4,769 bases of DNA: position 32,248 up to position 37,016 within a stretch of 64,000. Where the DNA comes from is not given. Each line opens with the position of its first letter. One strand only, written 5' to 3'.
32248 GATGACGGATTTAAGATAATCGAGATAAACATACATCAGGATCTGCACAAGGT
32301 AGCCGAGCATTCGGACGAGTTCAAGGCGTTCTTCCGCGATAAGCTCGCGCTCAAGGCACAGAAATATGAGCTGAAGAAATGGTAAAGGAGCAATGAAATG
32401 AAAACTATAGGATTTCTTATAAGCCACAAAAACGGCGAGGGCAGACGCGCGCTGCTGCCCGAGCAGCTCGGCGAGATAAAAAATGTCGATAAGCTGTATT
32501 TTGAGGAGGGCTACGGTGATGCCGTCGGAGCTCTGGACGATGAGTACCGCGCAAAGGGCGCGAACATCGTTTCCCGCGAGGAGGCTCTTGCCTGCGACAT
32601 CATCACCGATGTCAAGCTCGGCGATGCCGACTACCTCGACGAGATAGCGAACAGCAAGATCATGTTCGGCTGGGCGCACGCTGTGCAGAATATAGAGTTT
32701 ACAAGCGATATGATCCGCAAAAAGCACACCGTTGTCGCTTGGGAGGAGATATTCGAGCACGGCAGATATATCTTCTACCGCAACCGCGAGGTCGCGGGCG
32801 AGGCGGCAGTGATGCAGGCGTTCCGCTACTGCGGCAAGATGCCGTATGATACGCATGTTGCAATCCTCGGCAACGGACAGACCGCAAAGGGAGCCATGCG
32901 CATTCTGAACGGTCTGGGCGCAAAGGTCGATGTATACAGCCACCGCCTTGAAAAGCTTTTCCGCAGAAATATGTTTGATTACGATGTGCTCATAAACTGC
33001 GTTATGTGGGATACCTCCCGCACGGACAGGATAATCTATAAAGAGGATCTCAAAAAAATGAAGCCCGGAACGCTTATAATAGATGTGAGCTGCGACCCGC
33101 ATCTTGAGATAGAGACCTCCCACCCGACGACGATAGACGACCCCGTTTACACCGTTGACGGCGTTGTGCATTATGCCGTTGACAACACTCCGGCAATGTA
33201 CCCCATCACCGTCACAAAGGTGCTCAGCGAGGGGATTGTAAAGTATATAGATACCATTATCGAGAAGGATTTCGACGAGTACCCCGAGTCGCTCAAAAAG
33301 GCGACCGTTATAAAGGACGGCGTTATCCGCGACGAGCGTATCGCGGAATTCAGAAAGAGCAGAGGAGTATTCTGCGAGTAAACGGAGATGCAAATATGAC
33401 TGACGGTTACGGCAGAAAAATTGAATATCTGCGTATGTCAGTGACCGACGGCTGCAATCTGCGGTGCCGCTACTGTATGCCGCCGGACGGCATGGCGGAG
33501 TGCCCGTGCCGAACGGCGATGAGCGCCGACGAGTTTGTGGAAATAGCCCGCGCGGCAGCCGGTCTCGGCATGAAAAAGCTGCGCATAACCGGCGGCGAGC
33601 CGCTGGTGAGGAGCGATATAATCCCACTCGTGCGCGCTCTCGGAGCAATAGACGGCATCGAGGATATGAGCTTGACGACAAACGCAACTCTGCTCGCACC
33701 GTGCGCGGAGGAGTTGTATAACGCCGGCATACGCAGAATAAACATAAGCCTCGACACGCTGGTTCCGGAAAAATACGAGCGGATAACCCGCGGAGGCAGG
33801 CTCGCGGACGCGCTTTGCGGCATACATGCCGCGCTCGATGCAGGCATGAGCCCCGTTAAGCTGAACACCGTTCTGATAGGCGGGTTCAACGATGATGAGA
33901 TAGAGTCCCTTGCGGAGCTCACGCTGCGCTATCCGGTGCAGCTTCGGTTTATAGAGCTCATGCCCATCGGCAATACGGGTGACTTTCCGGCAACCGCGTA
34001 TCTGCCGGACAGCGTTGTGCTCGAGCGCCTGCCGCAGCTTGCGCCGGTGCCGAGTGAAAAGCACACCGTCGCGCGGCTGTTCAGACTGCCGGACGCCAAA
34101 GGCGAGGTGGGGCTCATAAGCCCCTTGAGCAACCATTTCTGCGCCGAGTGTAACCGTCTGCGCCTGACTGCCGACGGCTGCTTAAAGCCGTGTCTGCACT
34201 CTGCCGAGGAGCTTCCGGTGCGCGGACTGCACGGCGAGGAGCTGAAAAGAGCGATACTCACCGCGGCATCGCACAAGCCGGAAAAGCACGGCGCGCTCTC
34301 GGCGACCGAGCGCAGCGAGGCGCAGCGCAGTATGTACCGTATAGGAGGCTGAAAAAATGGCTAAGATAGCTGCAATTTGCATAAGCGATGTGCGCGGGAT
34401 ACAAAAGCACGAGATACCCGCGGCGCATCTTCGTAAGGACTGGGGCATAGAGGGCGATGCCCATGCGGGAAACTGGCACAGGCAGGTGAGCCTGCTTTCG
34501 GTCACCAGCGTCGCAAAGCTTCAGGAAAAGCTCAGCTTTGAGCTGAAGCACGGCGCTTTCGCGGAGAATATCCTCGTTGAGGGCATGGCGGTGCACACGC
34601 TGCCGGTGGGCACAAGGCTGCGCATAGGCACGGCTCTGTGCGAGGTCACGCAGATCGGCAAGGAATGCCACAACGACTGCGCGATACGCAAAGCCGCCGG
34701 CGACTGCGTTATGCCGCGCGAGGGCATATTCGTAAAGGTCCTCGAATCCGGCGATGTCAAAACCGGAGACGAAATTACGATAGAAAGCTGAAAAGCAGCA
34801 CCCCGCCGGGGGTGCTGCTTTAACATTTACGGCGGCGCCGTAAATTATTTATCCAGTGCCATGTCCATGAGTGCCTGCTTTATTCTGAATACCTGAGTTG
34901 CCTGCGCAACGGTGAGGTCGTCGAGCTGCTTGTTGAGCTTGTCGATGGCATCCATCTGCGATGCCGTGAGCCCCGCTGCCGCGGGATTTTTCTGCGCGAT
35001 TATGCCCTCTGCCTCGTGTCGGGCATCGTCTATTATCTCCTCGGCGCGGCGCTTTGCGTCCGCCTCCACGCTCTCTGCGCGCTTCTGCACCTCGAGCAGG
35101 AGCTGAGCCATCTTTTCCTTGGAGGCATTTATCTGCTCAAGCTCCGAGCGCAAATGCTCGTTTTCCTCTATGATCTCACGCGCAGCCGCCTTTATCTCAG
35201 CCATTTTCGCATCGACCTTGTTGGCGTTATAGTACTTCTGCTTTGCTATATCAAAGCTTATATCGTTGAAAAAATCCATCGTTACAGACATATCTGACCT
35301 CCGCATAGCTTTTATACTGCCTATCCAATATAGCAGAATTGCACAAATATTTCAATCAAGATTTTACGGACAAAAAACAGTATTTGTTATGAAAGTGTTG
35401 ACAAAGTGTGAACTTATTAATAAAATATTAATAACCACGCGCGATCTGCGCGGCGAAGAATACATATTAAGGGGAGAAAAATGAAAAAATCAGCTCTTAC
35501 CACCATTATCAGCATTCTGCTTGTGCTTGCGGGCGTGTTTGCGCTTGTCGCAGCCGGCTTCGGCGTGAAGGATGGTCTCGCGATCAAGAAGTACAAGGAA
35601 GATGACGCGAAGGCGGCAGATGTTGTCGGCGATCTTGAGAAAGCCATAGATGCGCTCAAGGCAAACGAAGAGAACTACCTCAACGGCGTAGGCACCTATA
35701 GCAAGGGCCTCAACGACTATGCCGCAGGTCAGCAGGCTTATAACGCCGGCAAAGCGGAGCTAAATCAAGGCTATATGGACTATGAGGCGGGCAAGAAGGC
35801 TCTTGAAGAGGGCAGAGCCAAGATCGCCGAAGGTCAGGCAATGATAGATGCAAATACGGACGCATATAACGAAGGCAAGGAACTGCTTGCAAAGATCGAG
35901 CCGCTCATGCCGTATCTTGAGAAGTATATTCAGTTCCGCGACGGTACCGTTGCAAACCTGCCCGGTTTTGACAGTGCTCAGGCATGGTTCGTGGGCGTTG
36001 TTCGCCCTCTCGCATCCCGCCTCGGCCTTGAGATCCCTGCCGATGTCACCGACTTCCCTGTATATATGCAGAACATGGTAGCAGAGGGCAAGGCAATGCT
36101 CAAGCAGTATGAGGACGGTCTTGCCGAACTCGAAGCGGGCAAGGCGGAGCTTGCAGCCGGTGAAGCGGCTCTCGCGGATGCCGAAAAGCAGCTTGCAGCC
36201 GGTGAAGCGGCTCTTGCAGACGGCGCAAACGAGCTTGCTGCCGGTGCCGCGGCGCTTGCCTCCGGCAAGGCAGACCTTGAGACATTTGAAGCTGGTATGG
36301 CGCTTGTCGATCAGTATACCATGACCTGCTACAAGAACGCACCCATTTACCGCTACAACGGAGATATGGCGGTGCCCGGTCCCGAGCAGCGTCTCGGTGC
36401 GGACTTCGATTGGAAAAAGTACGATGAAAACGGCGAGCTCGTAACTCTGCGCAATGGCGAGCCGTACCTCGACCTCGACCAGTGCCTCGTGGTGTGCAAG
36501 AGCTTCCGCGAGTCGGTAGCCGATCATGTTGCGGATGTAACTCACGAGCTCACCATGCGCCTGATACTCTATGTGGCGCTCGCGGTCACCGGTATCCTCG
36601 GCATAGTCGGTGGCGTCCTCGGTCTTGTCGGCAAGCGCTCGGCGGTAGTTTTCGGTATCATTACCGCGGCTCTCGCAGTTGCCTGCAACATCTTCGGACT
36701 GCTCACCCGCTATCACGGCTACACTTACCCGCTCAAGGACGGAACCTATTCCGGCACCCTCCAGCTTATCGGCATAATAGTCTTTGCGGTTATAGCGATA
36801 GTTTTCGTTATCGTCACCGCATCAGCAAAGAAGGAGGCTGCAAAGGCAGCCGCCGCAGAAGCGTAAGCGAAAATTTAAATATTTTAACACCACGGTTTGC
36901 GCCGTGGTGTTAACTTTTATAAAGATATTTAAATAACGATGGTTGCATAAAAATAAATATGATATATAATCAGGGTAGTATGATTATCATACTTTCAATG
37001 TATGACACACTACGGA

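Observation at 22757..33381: Teichoic-acid-type polymer locus loaded with five ATP-grasp 'sugar-transfer associated' domains: a candidate Dlt-independent amino-acid/peptide decoration system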

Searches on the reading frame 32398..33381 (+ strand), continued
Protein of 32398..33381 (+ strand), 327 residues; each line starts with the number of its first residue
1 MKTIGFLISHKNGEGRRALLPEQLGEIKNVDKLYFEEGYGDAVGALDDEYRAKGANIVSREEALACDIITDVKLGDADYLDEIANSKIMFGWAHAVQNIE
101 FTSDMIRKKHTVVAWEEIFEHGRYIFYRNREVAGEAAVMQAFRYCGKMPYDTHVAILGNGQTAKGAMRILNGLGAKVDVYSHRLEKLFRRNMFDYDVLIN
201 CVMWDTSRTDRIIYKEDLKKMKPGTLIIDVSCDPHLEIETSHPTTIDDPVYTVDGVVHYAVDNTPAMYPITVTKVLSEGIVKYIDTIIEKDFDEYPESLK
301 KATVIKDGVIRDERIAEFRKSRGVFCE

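Call 88: search_protein_families(library=pfam, proteins=[L176:6022-6990:+, L176:6983-8098:+, L176:10475-11296:+], max_evalue=0.01)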
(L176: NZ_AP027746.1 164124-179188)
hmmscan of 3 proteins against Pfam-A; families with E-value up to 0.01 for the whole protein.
L176:6022-6990:+ (322 aa): 0 families

L176:6983-8098:+ (371 aa): 2 families
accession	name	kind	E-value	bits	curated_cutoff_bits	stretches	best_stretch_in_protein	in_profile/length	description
PF01262.27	AlaDh_PNT_C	-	2.5e-11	43.9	23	1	146-353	14-213/214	Alanine dehydrogenase/PNT, C-terminal domain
PF05222.21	AlaDh_PNT_N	-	0.00021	21.9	30.4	1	12-125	7-121/136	Alanine dehydrogenase/PNT, N-terminal domain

L176:10475-11296:+ (273 aa): 0 families

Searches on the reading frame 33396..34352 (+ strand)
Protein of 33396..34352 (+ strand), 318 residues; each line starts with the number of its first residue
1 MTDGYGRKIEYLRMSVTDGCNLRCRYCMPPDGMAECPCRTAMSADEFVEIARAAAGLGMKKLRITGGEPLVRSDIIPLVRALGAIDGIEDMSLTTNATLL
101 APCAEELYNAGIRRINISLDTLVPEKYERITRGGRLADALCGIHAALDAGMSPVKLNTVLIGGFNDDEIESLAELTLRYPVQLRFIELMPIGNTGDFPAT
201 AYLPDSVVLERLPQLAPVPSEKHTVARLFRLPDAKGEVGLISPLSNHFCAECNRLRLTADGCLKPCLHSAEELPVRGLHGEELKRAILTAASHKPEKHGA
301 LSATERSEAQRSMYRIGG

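Call 3: search_protein_families(library=pfam, proteins=[window:33396-34352:+], max_evalue=0.01)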
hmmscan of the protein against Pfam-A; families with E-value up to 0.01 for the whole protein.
window:33396-34352:+ (318 aa): 3 families
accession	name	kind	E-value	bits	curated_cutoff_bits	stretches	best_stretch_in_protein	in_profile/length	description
PF04055.27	Radical_SAM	-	1.2e-33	117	29.5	1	14-175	1-165/166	Radical SAM superfamily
PF06463.18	Mob_synth_C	-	3.2e-28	98.7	37.4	1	181-298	1-126/128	Molybdenum Cofactor Synthesis C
PF13353.11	Fer4_12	-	0.00016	22.4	22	1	17-87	12-82/137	4Fe-4S single cluster domain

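Call 4: search_protein_families(library=ncbifam, proteins=[window:33396-34352:+], max_evalue=0.01)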
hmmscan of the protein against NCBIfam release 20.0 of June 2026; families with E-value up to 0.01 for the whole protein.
window:33396-34352:+ (318 aa): 61 families (the best 25 are shown)
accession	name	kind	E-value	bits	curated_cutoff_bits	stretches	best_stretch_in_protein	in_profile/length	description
TIGR02666.1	moaA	equivalog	4.5e-100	334.9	284.05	1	1-318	1-336/336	GTP 3',8-cyclase MoaA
TIGR02668.1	moaA_archaeal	equivalog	1.6e-72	244.1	325.25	1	1-274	1-273/303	GTP 3',8-cyclase MoaA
NF001199.0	PRK00164.2-1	equivalog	5.5e-68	229.4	231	1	1-273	3-274/308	GTP 3',8-cyclase MoaA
TIGR04545.1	rSAM_ahbD_hemeb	equivalog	7.6e-17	61.8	500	1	15-192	5-179/339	heme b synthase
TIGR04347.1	pseudo_SAM_Halo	equivalog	8.3e-17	61.5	525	1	15-175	43-198/390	TIGR04347 family pseudo-SAM/SPASM protein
TIGR04251.1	SCM_rSAM_ScmF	equivalog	1.6e-16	60.6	400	1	13-174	7-167/353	SynChlorMet cassette radical SAM/SPASM protein ScmF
TIGR04055.1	rSAM_NirJ2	equivalog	6e-16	58.9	500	1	16-180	6-165/326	putative heme d1 biosynthesis radical SAM protein NirJ2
NF045574.1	sacti_mat_StsB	exception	1.5e-15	57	625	1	12-189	98-267/466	StsB family radical SAM/SPASM domain sactipeptide maturase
NF045702.1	rSAM_GDGT_ether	equivalog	3.4e-15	55.6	450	1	13-199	89-276/486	tetraether lipid synthase Tes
TIGR04466.1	rSAM_BlsE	equivalog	4.5e-15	55.9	400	1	11-176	4-162/327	cytosylglucuronate decarboxylase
NF045646.2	rSAM_Se_TrsS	equivalog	7.4e-15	54.4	490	1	14-213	90-288/441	radical SAM (seleno)protein TrsS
TIGR02109.1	PQQ_syn_pqqE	equivalog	1.9e-14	53.4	381.35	1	14-178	11-171/358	pyrroloquinoline quinone biosynthesis protein PqqE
TIGR04317.1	W_rSAM_matur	equivalog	1.4e-13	50.7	380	1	9-145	3-135/349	tungsten cofactor oxidoreductase radical SAM maturase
TIGR03962.1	mycofact_rSAM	equivalog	6e-13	48.7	265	1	14-195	16-192/339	mycofactocin radical SAM maturase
NF050035.1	rSAM_WgK_link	exception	1.6e-12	47.1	650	1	12-195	11-188/367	radical SAM/SPASM peptide maturase WgkB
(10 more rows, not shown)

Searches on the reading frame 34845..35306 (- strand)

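Call 52: search_protein_families(library=ncbifam, proteins=[window:34845-35306:-], max_evalue=0.001)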
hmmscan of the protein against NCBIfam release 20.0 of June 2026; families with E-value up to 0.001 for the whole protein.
window:34845-35306:- (153 aa): 5 families
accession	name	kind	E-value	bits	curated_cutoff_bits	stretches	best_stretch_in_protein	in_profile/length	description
NF004411.0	PRK05759.1-2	equivalog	7.6e-06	26.1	131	1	58-141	53-137/156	F0F1 ATP synthase subunit B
TIGR01069.2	mutS2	equivalog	2.4e-05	22.9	400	1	27-118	514-605/790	endonuclease MutS2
NF006574.0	PRK09098.1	subfamily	9e-05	22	278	1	60-149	35-118/277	HrpE/YscL family type III secretion apparatus protein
NF005198.1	PRK06669.1-3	equivalog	0.00021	20.6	200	1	22-109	38-130/299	flagellar assembly protein FliH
NF050102.1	DivIVA_Wag31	equivalog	0.00024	21.1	260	0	62-132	143-210/256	DivIVA-like cell division protein Wag31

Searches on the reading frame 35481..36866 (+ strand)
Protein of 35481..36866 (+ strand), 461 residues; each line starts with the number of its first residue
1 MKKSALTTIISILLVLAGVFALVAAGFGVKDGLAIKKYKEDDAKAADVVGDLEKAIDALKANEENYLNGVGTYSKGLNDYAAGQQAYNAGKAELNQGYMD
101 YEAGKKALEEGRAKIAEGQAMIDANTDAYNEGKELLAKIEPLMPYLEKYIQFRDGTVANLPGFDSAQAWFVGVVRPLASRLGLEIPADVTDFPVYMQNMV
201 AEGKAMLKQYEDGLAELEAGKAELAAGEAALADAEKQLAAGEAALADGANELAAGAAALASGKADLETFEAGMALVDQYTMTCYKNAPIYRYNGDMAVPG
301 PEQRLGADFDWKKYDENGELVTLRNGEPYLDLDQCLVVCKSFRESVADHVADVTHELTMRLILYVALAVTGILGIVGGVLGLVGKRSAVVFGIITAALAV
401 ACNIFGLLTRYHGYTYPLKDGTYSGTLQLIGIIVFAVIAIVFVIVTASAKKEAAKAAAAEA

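Call 52: search_protein_families(library=ncbifam, proteins=[window:35481-36866:+], max_evalue=0.001)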
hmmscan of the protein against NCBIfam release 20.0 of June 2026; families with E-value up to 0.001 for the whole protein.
window:35481-36866:+ (461 aa): 0 families

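Call 82: search_protein_families(library=pfam, proteins=[window:35481-36866:+], max_evalue=0.01)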
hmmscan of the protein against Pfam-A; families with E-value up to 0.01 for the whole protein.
window:35481-36866:+ (461 aa): 2 families
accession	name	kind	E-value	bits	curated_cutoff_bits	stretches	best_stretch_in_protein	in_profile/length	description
PF06570.16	DUF1129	-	0.00086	19.4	29.1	1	344-447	64-168/207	Protein of unknown function (DUF1129)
PF13273.12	DUF4064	-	0.0011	19.6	32.1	0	346-398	48-98/102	Protein of unknown function (DUF4064)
